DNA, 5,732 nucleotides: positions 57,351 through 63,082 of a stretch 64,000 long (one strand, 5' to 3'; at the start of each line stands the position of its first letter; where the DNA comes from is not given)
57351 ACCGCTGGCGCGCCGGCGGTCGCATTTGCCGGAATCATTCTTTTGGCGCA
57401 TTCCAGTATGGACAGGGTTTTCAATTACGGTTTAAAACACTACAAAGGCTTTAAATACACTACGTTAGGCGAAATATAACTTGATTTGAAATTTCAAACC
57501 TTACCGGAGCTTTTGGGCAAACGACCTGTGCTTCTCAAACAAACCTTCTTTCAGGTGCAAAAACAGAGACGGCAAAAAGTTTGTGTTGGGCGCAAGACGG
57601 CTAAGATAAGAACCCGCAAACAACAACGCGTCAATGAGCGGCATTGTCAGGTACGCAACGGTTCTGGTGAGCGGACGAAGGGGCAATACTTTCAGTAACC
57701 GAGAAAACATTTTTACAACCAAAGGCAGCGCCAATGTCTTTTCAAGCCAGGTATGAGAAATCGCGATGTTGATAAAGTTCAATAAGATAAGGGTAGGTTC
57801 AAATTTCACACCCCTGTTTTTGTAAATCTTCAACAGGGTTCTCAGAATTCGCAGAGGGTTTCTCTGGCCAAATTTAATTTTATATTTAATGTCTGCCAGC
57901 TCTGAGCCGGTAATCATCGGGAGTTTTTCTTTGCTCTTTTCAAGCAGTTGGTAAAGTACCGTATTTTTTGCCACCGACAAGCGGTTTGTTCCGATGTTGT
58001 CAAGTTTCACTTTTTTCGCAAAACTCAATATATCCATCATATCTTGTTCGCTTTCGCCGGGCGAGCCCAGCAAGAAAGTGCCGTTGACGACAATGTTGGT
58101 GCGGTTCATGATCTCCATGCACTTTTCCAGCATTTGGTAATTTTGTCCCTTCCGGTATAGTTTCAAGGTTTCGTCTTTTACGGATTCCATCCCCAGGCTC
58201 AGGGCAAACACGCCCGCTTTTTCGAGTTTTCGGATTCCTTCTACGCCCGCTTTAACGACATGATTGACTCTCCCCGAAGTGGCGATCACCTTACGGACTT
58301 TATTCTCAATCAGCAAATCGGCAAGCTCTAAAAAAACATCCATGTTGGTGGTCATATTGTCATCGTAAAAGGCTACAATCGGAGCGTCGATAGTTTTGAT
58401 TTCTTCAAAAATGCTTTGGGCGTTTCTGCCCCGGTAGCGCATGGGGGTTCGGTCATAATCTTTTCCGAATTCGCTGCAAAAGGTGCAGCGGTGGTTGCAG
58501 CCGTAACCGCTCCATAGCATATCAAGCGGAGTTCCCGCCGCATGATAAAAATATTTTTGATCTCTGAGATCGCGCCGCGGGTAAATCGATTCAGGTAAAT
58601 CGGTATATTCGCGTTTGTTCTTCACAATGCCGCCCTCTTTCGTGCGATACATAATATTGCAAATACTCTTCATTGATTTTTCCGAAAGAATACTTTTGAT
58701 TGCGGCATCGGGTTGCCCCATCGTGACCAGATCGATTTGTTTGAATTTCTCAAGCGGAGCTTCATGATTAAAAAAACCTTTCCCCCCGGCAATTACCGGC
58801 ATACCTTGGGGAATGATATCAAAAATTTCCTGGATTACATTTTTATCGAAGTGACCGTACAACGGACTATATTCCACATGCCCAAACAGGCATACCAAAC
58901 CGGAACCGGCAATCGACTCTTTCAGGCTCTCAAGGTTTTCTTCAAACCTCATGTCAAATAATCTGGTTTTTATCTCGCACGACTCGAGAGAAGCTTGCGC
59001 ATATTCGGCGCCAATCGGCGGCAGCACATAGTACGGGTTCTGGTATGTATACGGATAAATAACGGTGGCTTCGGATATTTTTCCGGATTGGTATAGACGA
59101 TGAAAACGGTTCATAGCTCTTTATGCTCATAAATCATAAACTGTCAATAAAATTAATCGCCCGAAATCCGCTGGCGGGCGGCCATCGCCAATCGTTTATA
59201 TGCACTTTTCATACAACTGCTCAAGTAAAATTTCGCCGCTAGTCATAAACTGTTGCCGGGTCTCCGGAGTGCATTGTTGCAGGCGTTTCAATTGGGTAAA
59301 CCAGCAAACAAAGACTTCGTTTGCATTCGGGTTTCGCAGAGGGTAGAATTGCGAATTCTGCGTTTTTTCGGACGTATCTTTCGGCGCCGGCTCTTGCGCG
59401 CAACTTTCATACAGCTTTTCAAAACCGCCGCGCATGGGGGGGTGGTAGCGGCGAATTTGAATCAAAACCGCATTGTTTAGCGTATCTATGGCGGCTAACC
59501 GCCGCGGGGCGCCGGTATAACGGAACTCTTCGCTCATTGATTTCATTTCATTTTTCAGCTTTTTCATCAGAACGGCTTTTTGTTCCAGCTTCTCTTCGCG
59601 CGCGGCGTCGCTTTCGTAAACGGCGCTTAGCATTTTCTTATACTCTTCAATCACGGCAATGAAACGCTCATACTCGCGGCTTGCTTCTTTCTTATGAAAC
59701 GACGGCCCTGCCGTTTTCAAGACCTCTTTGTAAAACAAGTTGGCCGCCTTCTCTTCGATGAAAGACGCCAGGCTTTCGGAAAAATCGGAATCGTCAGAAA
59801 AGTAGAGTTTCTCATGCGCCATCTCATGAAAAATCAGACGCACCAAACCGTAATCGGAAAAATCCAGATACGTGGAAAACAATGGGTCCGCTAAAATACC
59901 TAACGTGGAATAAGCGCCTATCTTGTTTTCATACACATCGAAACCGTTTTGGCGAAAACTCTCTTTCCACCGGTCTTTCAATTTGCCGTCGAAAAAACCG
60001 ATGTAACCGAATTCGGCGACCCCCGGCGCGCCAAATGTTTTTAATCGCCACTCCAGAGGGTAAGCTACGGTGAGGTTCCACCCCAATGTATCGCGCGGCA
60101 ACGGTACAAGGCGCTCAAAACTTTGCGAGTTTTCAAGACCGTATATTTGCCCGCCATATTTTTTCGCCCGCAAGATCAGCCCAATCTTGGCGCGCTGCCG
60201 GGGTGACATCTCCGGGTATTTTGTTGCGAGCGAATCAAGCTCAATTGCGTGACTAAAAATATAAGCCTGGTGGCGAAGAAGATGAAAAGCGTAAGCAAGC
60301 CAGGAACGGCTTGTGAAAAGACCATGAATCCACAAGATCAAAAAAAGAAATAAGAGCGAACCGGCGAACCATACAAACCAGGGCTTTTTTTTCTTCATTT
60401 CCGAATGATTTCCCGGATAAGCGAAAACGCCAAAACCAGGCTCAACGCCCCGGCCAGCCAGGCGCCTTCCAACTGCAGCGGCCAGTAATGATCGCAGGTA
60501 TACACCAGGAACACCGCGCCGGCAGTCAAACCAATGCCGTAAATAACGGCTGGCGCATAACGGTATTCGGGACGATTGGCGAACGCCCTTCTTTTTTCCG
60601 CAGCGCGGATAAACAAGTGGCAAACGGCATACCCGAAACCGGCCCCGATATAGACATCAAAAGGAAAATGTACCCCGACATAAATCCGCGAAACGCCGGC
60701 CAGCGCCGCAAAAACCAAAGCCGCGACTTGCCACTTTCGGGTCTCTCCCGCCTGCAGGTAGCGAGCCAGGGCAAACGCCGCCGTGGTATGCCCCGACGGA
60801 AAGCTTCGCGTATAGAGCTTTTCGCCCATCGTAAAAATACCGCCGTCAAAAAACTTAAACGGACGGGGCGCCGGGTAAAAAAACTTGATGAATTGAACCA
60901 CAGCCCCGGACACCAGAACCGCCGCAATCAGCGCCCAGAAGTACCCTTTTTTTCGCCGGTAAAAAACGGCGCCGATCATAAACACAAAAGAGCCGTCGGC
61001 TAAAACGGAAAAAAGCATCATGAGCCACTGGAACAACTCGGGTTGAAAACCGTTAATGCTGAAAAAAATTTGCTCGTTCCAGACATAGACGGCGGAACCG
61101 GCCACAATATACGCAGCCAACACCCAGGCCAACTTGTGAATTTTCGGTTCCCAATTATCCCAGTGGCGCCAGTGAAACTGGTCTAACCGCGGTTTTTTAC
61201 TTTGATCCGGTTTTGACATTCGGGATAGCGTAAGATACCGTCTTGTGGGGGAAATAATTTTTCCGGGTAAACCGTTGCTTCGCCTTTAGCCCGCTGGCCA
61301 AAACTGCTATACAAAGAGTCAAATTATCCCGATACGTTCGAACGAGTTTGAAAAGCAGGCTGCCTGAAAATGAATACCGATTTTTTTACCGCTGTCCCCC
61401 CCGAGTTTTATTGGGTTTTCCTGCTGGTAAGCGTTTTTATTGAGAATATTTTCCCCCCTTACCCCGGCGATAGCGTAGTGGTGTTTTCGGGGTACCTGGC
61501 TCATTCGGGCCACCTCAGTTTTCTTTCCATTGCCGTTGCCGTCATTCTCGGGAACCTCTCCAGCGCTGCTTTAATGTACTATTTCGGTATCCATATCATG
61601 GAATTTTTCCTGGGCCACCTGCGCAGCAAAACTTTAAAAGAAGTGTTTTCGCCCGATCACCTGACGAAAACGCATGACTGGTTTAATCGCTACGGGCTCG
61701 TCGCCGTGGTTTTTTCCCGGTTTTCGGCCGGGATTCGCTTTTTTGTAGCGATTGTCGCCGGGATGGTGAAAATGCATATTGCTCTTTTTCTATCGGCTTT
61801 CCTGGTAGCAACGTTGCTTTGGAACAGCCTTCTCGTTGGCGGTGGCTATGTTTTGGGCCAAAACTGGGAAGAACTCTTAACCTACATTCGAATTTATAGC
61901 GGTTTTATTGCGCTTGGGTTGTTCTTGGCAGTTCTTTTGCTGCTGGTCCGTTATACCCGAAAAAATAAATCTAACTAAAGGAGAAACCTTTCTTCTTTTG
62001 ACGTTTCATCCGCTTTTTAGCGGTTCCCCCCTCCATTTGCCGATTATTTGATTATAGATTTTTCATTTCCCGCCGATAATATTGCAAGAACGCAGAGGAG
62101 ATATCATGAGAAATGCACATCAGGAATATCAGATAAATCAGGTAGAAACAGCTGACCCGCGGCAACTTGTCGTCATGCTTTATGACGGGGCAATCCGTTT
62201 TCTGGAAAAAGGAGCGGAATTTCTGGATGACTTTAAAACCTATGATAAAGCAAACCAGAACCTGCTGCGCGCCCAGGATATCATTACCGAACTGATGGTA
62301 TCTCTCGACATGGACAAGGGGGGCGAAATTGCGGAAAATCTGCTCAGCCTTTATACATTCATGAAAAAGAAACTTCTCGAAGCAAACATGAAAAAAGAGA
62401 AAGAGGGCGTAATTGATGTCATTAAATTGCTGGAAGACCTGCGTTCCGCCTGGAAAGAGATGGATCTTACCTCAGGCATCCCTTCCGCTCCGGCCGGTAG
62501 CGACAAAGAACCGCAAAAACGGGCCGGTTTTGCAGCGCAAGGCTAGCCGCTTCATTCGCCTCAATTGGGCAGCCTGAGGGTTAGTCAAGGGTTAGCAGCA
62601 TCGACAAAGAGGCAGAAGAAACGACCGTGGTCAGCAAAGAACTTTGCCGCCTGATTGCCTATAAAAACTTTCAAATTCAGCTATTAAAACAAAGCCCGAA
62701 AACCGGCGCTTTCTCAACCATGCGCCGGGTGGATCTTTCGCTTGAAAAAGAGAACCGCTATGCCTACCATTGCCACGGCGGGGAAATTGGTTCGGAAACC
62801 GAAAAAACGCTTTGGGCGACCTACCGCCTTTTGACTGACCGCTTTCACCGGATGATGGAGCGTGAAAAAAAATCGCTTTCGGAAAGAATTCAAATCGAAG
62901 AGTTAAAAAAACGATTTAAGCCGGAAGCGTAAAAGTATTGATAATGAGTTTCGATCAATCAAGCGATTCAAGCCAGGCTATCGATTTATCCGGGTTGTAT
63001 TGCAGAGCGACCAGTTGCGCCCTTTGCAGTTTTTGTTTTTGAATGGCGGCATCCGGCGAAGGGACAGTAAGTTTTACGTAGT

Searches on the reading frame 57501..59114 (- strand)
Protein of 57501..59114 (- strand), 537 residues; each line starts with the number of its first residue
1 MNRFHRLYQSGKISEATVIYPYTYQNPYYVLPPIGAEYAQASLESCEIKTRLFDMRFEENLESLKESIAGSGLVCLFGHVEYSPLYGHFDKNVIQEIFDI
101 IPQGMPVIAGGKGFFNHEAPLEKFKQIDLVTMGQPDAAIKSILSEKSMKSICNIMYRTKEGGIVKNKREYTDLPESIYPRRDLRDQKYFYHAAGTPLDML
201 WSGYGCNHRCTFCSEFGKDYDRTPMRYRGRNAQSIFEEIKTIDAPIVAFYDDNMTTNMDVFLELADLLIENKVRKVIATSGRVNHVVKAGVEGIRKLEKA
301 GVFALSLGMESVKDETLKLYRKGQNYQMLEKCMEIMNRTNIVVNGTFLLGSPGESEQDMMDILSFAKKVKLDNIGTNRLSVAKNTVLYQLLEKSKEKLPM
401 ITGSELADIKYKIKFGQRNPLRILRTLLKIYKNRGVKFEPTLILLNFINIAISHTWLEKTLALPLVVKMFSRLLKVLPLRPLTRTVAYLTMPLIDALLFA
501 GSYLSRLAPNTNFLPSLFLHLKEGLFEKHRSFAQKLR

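Call 45: search_protein_families(library=pfam, proteins=[window:57501-59114:-])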
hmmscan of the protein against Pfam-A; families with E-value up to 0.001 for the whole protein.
window:57501-59114:- (537 aa): 1 family
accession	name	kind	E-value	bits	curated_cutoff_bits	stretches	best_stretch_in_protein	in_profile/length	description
PF04055.27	Radical_SAM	-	3.2e-20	73.4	29.5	1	203-366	4-166/166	Radical SAM superfamily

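Call 49: find_homologous_proteins(query=window:57501-59114:-, max_evalue=1e-30)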
Query window:57501-59114:- (537 aa): 27 proteins with E <= 1e-30 among 8000 candidates.
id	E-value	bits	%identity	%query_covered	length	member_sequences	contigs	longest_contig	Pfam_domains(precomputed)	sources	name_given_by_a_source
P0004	0.0e+0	1217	100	100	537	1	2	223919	PF04055.28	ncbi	-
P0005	4.8e-218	743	60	100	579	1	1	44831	PF04055.28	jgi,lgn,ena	-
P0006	4.1e-207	707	59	98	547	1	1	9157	PF04055.28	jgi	-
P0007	3.1e-144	500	45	98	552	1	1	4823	PF04055.28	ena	-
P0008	2.1e-140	487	42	98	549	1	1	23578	PF04055.28,PF02310.25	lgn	-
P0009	6.7e-140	486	42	98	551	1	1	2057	PF04055.28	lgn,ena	-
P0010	5.5e-138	479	44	98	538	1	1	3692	PF04055.28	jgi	-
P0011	2.1e-137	477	42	98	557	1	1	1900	PF04055.28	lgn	-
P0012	1.3e-136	475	42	97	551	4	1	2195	PF04055.28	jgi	-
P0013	7.3e-135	469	42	98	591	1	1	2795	PF04055.28,PF02310.25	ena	-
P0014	1.1e-133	465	41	99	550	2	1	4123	PF04055.28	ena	-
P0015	1.2e-133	465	41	97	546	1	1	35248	PF04055.28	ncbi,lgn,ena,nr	ncbi:MAG: B12-binding domain-containing radical SAM protein [Desulfobacterales bacterium]|nr:B12-bin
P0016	3.1e-133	464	43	91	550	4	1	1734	PF04055.28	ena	-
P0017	4.6e-133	463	43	96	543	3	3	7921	PF04055.28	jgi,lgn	-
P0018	1.2e-132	462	41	98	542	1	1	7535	PF04055.28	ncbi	-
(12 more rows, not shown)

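Call 50: find_encoding_contigs(protein=P0005, flank=10000, max_places=3)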
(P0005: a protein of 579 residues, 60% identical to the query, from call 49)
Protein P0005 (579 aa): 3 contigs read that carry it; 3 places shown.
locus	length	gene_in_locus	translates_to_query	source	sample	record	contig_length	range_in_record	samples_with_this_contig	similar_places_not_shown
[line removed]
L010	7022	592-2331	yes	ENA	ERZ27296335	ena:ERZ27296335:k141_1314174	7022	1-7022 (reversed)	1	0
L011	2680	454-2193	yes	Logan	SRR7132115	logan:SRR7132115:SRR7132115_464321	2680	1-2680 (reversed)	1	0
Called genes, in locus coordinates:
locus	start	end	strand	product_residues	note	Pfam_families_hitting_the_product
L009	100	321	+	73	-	-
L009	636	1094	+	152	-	-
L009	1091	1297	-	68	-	-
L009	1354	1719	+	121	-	PF00903:Glyoxalase (weak)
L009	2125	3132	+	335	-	PF00145:DNA_methylase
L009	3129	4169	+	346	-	-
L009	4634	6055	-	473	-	PF01979:Amidohydro_1, PF07969:Amidohydro_3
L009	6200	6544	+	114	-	PF00440:TetR_N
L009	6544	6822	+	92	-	-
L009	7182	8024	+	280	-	PF13581:HATPase_c_2, PF25056:DUF7793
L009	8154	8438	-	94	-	-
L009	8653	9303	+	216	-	-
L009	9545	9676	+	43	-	-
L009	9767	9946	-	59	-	-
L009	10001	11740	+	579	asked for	PF04055:Radical_SAM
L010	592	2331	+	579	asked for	PF04055:Radical_SAM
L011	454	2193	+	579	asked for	PF04055:Radical_SAM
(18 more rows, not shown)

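Call 51: find_encoding_contigs(protein=P0006, flank=10000, max_places=3)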
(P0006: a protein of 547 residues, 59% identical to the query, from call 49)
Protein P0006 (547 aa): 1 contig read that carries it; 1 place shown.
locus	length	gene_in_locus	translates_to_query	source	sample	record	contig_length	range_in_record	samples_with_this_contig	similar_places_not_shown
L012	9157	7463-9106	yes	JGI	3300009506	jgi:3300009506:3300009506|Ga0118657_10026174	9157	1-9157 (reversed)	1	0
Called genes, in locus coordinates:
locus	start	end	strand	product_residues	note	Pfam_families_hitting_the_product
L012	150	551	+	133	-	-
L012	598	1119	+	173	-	-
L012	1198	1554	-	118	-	-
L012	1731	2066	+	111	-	-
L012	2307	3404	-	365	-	PF01381:HTH_3, PF12844:HTH_19 (faint), PF06114:Peptidase_M78 (weak)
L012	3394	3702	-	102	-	-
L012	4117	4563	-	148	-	PF01814:Hemerythrin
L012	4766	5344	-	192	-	PF04264:YceI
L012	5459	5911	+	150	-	PF22381:Staph_reg_Sar_Rot, PF12802:MarR_2, PF01047:MarR, PF03965:Penicillinase_R (weak)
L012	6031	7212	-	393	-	PF25371:DUF7884, PF13847:Methyltransf_31 (faint), PF02353:CMAS, PF13489:Methyltransf_23, PF08241:Methyltransf_11, PF08242:Methyltransf_12, PF13649:Methyltransf_25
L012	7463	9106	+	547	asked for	PF04055:Radical_SAM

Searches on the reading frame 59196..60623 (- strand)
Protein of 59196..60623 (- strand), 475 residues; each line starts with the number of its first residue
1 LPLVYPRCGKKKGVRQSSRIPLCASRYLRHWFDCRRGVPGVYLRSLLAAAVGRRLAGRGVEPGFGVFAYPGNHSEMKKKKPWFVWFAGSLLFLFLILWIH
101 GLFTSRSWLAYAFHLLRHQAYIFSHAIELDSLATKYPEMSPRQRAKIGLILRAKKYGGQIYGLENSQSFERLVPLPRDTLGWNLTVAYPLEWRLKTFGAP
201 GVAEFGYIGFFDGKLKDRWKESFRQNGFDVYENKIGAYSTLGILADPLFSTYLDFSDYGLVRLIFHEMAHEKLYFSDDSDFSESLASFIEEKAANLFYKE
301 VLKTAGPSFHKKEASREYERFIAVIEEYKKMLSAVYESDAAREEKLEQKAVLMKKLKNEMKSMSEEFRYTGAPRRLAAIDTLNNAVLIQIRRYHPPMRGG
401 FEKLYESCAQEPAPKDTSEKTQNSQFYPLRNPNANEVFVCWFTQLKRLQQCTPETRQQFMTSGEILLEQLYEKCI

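Call 45: search_protein_families(library=pfam, proteins=[window:59196-60623:-])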
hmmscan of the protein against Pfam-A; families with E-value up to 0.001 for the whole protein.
window:59196-60623:- (475 aa): 1 family
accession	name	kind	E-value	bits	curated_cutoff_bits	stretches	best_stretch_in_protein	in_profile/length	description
PF10023.15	Aminopep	-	4.5e-61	207.4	25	1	111-459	2-321/322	Putative aminopeptidase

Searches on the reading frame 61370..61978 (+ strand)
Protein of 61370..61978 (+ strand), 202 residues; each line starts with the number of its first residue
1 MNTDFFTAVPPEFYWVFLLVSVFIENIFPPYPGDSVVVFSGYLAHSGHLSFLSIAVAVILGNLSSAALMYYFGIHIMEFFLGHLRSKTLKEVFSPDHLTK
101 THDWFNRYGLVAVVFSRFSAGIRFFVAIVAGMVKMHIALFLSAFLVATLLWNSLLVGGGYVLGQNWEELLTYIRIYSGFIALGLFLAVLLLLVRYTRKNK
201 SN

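Call 62: find_encoding_contigs(protein=window:61370-61978:+, flank=10000, max_places=3)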
Protein window:61370-61978:+ (202 aa): no gene with exactly this product is on record in the collection.

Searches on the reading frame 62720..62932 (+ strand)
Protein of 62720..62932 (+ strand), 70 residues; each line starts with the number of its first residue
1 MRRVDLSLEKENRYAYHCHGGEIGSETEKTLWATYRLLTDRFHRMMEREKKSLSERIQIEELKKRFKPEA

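Call 48: find_encoding_contigs(protein=window:62720-62932:+, flank=10000, max_places=4)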
Protein window:62720-62932:+ (70 aa): no gene with exactly this product is on record in the collection.
